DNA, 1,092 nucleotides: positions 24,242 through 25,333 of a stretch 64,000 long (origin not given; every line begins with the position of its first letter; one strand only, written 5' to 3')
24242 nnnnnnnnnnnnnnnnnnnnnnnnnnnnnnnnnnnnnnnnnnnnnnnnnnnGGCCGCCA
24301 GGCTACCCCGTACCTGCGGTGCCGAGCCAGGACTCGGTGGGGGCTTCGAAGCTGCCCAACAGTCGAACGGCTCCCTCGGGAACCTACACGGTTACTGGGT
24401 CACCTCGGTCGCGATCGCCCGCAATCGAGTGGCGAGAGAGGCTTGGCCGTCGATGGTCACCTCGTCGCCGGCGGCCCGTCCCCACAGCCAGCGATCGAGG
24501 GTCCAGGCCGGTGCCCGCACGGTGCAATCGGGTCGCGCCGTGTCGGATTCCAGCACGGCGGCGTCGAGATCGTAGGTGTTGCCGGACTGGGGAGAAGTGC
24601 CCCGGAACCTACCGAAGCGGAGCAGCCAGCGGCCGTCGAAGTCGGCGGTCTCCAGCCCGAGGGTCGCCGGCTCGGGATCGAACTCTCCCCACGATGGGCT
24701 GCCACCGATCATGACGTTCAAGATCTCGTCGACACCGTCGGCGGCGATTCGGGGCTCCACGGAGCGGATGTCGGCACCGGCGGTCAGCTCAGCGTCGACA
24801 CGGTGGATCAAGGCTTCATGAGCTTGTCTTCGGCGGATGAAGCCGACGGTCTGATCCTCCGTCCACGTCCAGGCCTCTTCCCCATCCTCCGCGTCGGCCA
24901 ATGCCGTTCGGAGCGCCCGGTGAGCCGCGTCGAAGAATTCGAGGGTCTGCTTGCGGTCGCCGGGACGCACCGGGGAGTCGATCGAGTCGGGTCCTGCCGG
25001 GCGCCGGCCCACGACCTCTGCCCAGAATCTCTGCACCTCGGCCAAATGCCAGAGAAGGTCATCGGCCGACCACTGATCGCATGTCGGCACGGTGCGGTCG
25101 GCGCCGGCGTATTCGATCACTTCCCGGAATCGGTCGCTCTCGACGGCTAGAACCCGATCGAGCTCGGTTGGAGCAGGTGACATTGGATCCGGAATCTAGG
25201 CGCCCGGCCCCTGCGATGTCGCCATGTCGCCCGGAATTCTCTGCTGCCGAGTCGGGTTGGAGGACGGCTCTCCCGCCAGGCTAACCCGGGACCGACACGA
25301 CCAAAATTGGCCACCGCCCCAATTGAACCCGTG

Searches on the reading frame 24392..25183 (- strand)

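Call 17: search_protein_families(library=pfam, proteins=[window:24392-25183:-], max_evalue=0.01)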
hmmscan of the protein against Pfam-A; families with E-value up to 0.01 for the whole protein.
window:24392-25183:- (263 aa): 4 families
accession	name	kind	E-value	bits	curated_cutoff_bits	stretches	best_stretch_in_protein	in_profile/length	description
PF11716.13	MDMPI_N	-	2e-17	64.6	24.2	1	13-131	5-139/140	Mycothiol maleylpyruvate isomerase N-terminal domain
PF07398.16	MDMPI_C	-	6.5e-09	36.8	29.5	1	146-251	2-88/90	MDMPI C-terminal domain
PF12867.12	DinB_2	-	1.3e-05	26.1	24.8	1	32-127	24-124/128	DinB superfamily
PF05163.17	DinB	-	0.0056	17.1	23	1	37-116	39-116/165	DinB family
